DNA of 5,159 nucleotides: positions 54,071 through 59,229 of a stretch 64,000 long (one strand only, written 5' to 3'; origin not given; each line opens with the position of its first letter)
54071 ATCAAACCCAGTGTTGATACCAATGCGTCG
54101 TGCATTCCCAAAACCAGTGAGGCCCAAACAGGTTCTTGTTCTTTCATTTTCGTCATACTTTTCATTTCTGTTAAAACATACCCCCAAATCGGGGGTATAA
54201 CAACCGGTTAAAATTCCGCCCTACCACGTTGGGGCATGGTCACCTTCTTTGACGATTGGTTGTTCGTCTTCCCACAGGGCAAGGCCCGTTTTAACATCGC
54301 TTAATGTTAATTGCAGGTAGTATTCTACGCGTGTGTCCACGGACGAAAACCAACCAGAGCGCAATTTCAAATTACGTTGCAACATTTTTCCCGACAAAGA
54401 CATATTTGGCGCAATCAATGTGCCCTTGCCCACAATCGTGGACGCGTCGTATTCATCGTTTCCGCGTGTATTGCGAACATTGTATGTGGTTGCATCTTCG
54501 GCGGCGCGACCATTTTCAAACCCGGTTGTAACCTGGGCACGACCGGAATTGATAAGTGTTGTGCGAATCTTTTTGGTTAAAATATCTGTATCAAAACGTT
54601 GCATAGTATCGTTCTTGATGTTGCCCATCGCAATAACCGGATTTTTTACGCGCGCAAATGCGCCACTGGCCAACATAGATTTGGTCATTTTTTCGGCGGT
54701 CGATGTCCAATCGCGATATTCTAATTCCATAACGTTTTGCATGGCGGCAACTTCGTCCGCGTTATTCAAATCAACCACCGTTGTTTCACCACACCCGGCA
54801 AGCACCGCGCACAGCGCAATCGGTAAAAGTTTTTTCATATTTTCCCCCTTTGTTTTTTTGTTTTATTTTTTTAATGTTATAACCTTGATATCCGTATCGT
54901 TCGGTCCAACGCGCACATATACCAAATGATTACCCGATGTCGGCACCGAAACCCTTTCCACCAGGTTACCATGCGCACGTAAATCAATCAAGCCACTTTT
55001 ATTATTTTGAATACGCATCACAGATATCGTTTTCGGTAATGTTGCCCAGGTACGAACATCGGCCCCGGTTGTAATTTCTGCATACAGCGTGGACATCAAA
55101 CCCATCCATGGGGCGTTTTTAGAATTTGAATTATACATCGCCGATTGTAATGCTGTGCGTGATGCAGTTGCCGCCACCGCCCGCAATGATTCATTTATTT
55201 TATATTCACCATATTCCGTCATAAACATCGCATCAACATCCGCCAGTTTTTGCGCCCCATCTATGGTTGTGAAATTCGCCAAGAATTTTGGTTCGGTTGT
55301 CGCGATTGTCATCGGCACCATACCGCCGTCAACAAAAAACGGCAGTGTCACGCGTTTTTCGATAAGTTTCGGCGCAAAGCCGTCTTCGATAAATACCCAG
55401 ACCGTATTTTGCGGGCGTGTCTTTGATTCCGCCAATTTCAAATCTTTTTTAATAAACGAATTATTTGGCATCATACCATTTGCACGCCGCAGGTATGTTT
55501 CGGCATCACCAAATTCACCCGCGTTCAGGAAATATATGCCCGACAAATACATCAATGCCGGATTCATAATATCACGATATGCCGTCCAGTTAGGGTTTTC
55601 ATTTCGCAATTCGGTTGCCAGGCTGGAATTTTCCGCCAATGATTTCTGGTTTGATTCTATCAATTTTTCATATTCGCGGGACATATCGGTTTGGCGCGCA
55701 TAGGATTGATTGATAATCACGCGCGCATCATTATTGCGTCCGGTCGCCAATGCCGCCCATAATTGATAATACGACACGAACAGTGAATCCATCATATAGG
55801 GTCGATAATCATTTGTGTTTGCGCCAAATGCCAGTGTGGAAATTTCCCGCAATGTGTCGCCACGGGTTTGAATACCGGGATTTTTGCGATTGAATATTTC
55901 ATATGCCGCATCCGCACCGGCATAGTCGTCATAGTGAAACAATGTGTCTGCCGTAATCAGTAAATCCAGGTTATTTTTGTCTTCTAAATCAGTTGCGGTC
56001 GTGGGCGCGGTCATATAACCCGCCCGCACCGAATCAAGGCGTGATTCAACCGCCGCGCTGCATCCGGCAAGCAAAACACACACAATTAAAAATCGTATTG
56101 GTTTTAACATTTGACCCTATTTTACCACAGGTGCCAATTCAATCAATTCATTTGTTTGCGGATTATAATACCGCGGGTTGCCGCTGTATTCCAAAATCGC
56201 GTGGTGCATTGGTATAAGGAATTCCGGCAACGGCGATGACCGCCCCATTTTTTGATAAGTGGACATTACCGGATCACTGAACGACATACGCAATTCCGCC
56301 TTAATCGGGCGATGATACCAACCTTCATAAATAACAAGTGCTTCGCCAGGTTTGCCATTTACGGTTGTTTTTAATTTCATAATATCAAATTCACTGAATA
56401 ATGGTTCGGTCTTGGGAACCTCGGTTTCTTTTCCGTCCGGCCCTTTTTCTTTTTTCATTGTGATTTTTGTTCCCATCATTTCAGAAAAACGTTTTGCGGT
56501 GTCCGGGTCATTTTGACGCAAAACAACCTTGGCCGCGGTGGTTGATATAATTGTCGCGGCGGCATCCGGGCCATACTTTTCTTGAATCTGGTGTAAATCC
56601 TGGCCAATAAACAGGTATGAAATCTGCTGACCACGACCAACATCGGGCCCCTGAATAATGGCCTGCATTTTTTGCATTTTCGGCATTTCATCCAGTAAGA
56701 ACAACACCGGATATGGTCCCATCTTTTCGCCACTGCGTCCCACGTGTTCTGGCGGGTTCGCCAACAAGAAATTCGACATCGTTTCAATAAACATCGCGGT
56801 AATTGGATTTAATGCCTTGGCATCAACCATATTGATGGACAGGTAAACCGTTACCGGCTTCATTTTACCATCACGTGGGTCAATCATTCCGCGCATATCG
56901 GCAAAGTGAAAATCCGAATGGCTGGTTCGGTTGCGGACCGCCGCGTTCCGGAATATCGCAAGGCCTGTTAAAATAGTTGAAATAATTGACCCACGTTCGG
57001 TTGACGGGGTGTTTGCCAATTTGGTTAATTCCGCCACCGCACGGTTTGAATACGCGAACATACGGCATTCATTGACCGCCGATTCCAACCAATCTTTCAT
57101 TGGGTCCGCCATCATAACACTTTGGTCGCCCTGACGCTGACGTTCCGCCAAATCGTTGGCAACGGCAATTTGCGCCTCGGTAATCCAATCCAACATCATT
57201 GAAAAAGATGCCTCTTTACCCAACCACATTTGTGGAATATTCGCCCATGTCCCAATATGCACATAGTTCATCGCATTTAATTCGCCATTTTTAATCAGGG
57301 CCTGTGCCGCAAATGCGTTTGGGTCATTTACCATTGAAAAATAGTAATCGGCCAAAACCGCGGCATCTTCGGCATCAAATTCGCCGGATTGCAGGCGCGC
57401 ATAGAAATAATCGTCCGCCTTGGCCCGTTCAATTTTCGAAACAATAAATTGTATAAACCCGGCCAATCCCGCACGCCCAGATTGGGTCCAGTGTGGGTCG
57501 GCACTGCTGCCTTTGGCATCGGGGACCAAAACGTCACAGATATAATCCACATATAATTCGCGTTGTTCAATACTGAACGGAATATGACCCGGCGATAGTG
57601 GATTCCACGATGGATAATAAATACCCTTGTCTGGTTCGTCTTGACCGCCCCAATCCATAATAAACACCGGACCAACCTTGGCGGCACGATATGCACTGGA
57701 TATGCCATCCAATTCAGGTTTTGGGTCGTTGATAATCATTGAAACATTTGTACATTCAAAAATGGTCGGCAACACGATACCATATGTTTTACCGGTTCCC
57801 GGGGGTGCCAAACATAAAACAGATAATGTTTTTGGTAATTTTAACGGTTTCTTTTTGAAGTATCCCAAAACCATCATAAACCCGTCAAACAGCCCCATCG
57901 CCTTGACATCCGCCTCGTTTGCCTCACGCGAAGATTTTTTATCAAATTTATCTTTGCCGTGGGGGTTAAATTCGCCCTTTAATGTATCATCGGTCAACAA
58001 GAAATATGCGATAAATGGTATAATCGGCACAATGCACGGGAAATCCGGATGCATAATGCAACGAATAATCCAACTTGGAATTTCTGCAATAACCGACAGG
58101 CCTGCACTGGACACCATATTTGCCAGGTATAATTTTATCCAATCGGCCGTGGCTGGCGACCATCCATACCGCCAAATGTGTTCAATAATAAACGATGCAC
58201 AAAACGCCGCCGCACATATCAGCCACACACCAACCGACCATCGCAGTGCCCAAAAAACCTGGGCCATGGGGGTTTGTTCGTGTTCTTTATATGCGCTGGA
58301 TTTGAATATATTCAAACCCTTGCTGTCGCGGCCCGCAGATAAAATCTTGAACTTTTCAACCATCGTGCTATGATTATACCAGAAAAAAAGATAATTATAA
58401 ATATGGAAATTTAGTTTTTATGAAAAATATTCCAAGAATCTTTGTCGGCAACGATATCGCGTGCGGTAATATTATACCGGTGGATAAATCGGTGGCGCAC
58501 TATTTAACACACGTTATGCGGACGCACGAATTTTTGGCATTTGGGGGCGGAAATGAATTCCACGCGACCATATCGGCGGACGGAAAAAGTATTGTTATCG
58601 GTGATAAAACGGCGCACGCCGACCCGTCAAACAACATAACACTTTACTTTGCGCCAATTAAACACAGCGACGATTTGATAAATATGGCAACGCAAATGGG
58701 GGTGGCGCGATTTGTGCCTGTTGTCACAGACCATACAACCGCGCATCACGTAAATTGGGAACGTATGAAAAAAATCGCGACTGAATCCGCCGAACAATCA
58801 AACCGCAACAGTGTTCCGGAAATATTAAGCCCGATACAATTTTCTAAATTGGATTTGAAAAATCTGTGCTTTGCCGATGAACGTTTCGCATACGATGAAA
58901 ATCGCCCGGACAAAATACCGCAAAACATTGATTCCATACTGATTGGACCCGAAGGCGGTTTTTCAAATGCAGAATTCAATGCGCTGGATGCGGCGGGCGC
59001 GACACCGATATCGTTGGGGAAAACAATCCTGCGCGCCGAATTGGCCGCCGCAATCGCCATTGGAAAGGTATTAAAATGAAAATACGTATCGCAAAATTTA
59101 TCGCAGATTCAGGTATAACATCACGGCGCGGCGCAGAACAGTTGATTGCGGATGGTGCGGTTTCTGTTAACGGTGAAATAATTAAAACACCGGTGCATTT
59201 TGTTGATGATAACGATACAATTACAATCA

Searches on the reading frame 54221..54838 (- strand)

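Call 16: search_protein_families(library=pfam, proteins=[window:54221-54838:-], max_evalue=0.01)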
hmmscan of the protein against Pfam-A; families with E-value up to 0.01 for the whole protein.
window:54221-54838:- (205 aa): 1 family
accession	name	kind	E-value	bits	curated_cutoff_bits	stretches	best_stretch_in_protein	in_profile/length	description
PF13036.11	LpoB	-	1.8e-32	112.7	22.3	1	45-195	3-147/147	Peptidoglycan-synthase activator LpoB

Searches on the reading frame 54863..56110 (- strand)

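Call 16: search_protein_families(library=pfam, proteins=[window:54863-56110:-], max_evalue=0.01)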
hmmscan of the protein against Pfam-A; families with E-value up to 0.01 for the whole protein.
window:54863-56110:- (415 aa): 1 family
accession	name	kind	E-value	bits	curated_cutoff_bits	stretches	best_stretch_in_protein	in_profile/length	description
PF23300.3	HEAT_Nup120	-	0.0036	17.6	29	0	183-217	25-61/170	Nucleoporin Nup120, HEAT repeats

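Call 70: search_protein_families(library=ncbifam, proteins=[window:54863-56110:-], max_evalue=0.1)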
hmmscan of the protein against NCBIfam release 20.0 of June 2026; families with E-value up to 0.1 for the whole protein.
window:54863-56110:- (415 aa): 0 families

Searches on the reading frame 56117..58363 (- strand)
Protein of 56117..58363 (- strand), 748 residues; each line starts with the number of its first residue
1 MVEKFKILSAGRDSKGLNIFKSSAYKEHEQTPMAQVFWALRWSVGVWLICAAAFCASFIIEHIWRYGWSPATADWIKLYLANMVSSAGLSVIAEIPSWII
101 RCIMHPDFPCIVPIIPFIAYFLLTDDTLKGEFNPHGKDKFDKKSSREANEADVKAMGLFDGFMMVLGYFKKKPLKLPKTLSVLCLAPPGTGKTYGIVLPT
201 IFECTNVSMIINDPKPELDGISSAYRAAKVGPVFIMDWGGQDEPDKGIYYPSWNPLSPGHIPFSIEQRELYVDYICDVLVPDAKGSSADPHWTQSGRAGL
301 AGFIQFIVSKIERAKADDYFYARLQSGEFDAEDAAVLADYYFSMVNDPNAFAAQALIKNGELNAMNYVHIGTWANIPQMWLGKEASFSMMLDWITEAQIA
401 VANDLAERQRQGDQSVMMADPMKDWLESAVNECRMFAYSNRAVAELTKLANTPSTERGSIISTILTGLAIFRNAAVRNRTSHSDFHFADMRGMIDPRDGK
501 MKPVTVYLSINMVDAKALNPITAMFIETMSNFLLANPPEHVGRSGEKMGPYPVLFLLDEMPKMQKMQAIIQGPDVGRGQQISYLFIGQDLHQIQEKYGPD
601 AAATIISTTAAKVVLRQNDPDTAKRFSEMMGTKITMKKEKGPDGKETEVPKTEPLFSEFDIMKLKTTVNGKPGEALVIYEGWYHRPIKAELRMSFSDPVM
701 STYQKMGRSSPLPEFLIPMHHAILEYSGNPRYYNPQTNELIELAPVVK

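Call 16: search_protein_families(library=pfam, proteins=[window:56117-58363:-], max_evalue=0.01)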
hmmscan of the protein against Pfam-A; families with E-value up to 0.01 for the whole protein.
window:56117-58363:- (748 aa): 3 families
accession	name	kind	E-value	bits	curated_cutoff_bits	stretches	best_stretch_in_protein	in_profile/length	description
PF02534.20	T4SS-DNA_transf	-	4.5e-46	158.1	20.1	2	438-641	204-392/468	Type IV secretory system Conjugative DNA transfer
PF12696.13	TraG-D_C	-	3.9e-20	72.5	22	1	552-665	1-125/126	TraM recognition site of TraD and TraG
PF10412.15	TrwB_AAD_bind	-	1.9e-18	67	20.5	1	393-636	109-329/387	Type IV secretion-system coupling protein DNA-binding domain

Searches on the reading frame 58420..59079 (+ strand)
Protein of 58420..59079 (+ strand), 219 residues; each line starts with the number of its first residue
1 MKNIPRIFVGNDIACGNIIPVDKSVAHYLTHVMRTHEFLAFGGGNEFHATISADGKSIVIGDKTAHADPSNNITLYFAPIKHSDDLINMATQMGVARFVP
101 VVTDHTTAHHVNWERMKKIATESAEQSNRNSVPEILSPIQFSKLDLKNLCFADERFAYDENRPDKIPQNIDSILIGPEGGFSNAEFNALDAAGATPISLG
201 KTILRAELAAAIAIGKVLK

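Call 75: search_protein_families(library=pfam, proteins=[window:58420-59079:+], max_evalue=0.00001)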
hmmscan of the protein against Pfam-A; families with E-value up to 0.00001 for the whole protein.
window:58420-59079:+ (219 aa): 1 family
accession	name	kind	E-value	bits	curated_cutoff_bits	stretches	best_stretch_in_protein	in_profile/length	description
PF04452.19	Methyltrans_RNA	-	2.8e-32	112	23.9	1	71-215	5-162/165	RNA methyltransferase domain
